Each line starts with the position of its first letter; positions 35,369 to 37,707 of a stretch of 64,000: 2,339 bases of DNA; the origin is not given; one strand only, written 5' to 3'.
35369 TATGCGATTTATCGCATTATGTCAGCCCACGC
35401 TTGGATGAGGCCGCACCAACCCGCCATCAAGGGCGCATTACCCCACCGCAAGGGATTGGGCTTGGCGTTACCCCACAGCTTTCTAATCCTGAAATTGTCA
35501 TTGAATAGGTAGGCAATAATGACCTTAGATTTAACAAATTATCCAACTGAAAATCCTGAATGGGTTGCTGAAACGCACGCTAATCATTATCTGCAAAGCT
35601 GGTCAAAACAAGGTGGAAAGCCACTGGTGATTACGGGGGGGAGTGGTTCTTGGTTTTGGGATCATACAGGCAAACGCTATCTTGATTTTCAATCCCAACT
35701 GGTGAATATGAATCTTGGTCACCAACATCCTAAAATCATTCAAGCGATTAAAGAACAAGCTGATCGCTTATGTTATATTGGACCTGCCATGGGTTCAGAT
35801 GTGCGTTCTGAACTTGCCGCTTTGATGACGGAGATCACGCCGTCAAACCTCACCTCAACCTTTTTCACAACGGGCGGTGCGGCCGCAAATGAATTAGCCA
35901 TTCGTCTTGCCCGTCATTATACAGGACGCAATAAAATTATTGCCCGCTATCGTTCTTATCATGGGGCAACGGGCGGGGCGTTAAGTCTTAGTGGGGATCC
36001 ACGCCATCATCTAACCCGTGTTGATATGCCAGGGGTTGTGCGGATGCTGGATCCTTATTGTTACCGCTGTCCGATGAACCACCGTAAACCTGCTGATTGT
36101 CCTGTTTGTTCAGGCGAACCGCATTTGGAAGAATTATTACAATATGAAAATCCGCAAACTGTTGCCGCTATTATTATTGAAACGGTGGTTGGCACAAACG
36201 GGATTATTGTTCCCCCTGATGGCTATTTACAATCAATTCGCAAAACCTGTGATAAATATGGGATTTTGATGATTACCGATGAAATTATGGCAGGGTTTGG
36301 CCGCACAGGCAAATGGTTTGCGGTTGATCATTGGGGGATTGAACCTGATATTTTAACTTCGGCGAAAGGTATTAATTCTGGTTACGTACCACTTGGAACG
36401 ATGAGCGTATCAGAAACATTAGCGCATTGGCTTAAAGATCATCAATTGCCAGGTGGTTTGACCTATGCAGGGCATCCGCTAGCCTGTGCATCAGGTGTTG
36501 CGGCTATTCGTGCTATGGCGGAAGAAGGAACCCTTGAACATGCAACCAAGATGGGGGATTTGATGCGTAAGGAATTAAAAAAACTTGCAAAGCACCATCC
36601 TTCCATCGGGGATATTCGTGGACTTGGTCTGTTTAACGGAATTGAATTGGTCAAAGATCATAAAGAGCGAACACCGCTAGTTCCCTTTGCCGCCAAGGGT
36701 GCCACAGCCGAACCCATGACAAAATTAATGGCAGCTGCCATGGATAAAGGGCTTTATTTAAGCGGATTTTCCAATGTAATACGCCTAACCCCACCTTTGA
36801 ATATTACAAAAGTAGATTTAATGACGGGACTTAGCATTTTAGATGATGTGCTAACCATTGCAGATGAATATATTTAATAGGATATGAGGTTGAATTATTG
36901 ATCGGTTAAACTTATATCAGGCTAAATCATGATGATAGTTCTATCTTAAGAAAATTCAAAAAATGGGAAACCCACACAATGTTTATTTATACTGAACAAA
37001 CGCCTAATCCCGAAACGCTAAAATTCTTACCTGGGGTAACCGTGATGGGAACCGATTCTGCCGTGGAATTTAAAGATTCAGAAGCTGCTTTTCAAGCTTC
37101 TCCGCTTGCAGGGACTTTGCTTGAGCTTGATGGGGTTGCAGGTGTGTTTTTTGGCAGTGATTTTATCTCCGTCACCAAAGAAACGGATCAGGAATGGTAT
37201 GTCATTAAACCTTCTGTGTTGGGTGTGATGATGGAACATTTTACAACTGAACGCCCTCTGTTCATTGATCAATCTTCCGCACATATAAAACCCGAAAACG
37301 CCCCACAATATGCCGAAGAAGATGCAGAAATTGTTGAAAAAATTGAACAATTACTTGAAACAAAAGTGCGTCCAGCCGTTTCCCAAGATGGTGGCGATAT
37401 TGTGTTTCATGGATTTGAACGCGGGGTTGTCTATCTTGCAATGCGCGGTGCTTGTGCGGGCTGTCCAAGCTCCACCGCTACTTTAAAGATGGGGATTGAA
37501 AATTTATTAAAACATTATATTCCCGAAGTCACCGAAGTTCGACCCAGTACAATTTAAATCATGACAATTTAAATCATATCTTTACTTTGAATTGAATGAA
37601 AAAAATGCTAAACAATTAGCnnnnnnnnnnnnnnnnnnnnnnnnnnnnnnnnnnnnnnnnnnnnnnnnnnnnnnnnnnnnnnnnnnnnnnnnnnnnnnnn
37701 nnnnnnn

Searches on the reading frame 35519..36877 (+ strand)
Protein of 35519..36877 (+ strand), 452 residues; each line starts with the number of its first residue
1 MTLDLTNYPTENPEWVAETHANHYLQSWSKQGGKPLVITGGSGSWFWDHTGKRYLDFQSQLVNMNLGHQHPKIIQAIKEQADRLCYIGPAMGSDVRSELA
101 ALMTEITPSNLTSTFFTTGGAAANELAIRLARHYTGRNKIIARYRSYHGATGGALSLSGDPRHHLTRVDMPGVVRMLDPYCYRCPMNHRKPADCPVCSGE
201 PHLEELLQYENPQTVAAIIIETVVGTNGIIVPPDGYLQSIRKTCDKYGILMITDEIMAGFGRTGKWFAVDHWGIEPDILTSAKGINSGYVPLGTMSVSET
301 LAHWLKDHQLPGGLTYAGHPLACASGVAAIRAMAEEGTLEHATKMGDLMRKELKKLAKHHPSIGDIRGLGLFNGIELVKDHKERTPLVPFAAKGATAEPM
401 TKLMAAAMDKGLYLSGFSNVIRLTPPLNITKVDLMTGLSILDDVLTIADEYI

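Call 53: search_protein_families(library=pfam, proteins=[window:35519-36877:+], max_evalue=0.00001)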
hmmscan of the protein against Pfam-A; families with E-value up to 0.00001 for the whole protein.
window:35519-36877:+ (452 aa): 1 family
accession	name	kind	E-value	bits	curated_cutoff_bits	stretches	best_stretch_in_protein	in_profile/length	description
PF00202.27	Aminotran_3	-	9.6e-95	318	30.5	1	35-445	10-403/403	Aminotransferase class-III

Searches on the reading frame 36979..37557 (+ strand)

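Call 54: search_protein_families(library=pfam, proteins=[window:36979-37557:+], max_evalue=0.00001)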
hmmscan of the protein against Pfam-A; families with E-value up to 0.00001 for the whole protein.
window:36979-37557:+ (192 aa): 2 families
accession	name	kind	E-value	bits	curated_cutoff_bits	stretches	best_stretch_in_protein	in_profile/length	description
PF08712.16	Nfu_N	-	7.1e-29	100.1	27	1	3-90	1-87/88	Scaffold protein Nfu/NifU N terminal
PF01106.22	NifU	-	7.8e-28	96.9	27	1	122-187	1-66/67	NifU-like domain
